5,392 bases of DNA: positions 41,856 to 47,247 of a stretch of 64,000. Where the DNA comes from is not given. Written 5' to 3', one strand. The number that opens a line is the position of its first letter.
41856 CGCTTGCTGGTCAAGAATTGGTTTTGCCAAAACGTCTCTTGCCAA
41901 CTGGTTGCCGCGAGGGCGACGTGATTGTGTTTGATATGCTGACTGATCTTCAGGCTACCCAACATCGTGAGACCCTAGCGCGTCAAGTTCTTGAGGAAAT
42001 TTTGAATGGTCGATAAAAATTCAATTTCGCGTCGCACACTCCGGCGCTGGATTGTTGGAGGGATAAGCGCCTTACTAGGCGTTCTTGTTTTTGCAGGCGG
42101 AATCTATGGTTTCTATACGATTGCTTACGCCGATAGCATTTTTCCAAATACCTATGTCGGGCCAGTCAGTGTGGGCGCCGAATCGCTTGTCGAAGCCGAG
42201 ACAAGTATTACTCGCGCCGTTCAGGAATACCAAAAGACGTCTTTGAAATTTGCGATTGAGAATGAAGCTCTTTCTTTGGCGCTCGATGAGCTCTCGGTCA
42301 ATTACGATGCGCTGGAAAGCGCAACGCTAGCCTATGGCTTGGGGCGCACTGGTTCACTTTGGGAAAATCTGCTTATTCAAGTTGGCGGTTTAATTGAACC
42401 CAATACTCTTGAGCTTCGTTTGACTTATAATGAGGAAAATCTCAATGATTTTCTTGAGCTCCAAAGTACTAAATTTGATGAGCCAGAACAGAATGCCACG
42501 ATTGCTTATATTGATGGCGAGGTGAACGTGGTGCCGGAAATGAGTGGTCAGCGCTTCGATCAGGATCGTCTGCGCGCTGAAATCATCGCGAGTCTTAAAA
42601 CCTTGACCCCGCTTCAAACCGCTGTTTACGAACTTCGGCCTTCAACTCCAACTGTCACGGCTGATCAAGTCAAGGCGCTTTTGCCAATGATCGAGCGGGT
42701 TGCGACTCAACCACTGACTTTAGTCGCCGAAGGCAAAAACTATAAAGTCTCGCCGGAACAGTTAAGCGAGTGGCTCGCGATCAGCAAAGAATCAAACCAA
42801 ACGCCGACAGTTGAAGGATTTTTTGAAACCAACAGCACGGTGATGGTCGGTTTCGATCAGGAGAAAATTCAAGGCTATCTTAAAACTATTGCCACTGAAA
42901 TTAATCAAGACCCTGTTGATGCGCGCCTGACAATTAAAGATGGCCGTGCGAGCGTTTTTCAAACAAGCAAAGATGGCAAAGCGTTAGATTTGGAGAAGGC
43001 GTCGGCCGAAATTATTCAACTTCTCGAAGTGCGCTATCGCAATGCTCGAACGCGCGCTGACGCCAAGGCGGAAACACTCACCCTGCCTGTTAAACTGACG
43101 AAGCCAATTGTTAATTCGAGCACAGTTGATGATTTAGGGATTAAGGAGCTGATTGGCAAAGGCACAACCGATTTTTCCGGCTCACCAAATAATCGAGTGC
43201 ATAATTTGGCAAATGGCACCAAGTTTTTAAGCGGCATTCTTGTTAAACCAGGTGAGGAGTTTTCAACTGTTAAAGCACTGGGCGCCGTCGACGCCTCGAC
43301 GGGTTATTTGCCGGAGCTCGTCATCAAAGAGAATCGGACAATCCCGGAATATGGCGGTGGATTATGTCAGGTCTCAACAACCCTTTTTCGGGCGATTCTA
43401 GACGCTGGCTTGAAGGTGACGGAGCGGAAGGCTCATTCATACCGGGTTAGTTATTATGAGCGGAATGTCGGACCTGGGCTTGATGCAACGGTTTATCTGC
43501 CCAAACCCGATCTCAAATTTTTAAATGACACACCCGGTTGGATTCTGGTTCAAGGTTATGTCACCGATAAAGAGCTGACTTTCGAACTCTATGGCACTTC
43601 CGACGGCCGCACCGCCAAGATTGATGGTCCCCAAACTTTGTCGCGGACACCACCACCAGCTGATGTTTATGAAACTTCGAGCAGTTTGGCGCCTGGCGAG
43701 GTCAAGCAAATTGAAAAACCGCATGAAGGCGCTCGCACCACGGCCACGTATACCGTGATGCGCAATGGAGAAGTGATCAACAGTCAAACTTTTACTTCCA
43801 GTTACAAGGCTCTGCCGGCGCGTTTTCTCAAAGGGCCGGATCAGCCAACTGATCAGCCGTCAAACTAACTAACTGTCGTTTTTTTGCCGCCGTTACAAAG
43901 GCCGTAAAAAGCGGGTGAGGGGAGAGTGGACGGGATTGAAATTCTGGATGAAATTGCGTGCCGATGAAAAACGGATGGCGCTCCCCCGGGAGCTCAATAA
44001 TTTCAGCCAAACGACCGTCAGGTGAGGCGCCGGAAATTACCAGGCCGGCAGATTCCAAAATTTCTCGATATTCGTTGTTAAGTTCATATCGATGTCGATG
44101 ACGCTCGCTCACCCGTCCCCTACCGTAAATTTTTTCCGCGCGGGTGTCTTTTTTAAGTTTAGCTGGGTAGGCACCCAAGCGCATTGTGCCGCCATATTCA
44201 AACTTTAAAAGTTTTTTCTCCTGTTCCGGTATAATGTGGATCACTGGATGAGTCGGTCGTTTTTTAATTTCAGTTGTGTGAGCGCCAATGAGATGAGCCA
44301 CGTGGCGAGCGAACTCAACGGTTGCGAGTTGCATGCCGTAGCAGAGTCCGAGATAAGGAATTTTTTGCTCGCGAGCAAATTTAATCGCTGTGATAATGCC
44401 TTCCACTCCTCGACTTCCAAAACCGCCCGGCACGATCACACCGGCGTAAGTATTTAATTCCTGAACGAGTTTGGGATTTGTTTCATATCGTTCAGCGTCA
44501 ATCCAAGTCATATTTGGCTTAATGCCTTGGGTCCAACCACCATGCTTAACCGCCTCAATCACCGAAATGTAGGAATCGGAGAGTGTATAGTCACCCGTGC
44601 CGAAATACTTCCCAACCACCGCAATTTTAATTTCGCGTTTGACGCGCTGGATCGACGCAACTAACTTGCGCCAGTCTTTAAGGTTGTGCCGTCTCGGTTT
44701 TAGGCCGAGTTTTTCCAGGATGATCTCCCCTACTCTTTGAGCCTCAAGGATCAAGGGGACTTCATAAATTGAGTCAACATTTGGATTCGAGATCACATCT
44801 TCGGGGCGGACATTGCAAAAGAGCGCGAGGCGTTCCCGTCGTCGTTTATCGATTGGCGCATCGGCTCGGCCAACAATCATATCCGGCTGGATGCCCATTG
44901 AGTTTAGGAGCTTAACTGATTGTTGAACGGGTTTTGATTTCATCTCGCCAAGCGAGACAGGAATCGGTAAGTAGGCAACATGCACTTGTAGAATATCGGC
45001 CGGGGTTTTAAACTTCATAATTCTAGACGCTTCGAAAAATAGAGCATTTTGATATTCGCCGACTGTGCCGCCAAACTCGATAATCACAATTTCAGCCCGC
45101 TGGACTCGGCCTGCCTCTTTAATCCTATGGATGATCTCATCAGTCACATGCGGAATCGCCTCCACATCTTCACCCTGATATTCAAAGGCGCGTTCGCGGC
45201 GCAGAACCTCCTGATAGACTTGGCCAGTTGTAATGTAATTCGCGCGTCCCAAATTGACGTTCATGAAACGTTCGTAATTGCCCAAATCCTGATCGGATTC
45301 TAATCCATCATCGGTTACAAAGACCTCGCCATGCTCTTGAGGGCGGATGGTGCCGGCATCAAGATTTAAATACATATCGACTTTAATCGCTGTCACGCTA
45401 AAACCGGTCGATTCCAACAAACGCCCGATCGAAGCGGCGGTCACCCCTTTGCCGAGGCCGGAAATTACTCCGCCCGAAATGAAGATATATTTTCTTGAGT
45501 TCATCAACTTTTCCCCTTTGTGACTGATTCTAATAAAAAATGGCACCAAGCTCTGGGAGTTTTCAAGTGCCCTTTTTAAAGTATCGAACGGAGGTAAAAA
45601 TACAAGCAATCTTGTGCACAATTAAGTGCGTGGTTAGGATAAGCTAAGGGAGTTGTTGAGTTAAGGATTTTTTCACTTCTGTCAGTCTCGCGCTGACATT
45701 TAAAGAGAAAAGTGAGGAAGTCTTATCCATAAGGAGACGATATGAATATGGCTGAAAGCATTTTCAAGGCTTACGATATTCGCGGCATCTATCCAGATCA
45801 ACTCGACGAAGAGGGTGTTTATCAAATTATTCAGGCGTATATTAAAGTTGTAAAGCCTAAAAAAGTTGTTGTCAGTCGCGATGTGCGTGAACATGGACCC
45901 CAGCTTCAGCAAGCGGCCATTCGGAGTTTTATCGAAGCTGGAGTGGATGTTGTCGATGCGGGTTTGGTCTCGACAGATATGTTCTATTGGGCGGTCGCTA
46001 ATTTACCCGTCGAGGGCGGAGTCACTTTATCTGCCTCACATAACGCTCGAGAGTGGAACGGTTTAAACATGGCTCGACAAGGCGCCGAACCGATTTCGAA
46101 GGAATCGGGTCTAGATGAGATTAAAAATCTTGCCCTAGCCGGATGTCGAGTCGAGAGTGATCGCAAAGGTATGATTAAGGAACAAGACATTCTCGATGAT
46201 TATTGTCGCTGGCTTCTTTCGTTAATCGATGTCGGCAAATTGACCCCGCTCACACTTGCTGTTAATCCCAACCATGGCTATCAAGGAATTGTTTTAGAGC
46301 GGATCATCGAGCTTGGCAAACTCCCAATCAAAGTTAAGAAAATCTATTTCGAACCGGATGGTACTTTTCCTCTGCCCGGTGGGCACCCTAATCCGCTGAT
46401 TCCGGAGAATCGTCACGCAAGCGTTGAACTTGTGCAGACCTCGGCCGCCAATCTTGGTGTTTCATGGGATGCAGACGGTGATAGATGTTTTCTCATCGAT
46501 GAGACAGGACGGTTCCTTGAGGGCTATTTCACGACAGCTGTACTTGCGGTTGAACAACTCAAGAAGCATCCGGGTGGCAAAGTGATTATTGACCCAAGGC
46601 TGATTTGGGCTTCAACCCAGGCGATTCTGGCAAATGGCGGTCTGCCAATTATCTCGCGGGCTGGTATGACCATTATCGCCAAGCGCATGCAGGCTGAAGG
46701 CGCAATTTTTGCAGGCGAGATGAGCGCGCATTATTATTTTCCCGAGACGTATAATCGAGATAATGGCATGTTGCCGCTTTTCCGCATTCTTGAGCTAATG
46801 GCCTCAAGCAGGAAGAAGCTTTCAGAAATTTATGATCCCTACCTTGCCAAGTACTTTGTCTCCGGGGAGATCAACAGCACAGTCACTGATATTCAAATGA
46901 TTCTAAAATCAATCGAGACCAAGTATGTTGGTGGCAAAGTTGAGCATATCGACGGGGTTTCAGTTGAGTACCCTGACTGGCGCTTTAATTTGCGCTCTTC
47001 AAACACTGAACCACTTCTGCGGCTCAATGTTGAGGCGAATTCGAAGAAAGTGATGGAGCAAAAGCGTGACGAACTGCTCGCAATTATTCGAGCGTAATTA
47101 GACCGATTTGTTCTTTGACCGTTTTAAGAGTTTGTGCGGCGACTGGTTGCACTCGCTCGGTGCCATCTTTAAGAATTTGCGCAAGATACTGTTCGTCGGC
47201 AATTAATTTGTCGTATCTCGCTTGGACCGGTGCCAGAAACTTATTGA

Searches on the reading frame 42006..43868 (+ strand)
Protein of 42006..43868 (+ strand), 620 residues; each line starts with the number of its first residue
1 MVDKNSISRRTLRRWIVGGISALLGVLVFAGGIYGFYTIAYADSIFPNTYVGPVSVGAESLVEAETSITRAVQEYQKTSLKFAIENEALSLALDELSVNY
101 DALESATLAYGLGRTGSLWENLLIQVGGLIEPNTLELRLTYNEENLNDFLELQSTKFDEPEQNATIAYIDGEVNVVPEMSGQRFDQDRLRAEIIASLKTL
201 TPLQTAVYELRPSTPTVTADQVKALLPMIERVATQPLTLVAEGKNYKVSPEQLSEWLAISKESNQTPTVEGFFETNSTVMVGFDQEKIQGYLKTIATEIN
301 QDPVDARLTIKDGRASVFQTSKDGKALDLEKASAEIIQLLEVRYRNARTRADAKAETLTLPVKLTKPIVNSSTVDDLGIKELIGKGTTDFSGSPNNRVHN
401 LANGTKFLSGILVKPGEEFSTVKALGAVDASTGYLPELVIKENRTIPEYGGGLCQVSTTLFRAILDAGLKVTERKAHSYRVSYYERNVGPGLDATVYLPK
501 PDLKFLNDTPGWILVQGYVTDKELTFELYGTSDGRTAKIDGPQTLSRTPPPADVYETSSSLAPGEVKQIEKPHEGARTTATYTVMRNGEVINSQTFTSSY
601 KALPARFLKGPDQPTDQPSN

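Call 56: search_protein_families(library=pfam, proteins=[window:42006-43868:+], max_evalue=0.00001)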
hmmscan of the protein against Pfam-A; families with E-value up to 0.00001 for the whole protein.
window:42006-43868:+ (620 aa): 2 families
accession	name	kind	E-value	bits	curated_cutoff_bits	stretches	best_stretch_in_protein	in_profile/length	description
PF04294.18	VanW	-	1.3e-39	135.1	27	1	396-529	1-130/130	VanW like protein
PF12229.13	PG_binding_4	-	5e-27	94.8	22.1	2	91-199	3-110/117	Putative peptidoglycan binding domain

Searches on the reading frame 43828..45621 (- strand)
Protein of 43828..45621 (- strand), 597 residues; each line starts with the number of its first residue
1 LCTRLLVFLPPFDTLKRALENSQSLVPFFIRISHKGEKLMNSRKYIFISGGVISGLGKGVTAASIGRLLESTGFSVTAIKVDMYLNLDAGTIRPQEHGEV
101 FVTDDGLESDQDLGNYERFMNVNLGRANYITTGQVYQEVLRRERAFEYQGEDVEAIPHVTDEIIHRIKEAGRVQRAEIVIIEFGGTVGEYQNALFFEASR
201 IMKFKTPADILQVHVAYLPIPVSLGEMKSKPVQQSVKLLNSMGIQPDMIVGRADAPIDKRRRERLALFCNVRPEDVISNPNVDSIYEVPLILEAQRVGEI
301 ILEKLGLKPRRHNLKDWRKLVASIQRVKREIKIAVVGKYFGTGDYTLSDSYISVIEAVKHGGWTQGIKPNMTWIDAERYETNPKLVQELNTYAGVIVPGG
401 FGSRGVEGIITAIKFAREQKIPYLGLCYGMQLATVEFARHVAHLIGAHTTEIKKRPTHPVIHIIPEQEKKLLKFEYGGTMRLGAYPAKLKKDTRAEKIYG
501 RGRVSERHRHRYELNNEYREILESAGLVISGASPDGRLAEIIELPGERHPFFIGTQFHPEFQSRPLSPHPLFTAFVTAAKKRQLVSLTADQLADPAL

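Call 56: search_protein_families(library=pfam, proteins=[window:43828-45621:-], max_evalue=0.00001)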
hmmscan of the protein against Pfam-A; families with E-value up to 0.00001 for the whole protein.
window:43828-45621:- (597 aa): 3 families
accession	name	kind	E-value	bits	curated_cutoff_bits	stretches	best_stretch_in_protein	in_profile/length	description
PF06418.20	CTP_synth_N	-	1e-102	343.5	26.1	1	44-307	1-265/265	CTP synthase N-terminus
PF00117.34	GATase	-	2.6e-34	119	22.8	1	347-576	2-188/190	Glutamine amidotransferase class-I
PF07722.19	Peptidase_C26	-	2.2e-06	28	20.5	1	413-560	98-219/219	Peptidase C26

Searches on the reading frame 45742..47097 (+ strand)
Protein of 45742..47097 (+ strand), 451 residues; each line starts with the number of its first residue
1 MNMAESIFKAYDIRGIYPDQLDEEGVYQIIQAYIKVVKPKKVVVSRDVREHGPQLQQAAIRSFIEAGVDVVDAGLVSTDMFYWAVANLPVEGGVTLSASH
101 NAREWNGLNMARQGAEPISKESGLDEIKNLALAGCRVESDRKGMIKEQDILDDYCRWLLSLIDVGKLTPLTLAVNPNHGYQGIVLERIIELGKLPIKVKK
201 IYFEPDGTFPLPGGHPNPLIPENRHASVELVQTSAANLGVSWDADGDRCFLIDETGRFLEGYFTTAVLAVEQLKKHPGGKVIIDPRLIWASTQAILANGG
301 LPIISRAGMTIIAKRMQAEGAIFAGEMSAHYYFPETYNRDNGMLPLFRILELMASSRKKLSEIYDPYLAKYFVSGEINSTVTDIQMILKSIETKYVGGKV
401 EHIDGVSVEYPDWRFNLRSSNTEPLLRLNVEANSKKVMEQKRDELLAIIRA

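Call 56: search_protein_families(library=pfam, proteins=[window:45742-47097:+], max_evalue=0.00001)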
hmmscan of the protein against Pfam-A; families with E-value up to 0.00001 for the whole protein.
window:45742-47097:+ (451 aa): 4 families
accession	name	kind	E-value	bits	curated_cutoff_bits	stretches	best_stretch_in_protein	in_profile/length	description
PF02878.22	PGM_PMM_I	-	1.5e-28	99.7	22.5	1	7-129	3-129/138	Phosphoglucomutase/phosphomannomutase, alpha/beta/alpha domain I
PF02880.22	PGM_PMM_III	-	3.5e-16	59.8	20.7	1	266-368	6-112/115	Phosphoglucomutase/phosphomannomutase, alpha/beta/alpha domain III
PF02879.22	PGM_PMM_II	-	5.7e-15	56.2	29.3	1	153-256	2-103/103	Phosphoglucomutase/phosphomannomutase, alpha/beta/alpha domain II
PF00408.26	PGM_PMM_IV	-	1.3e-08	35.2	23.1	1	376-446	1-66/68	Phosphoglucomutase/phosphomannomutase, C-terminal domain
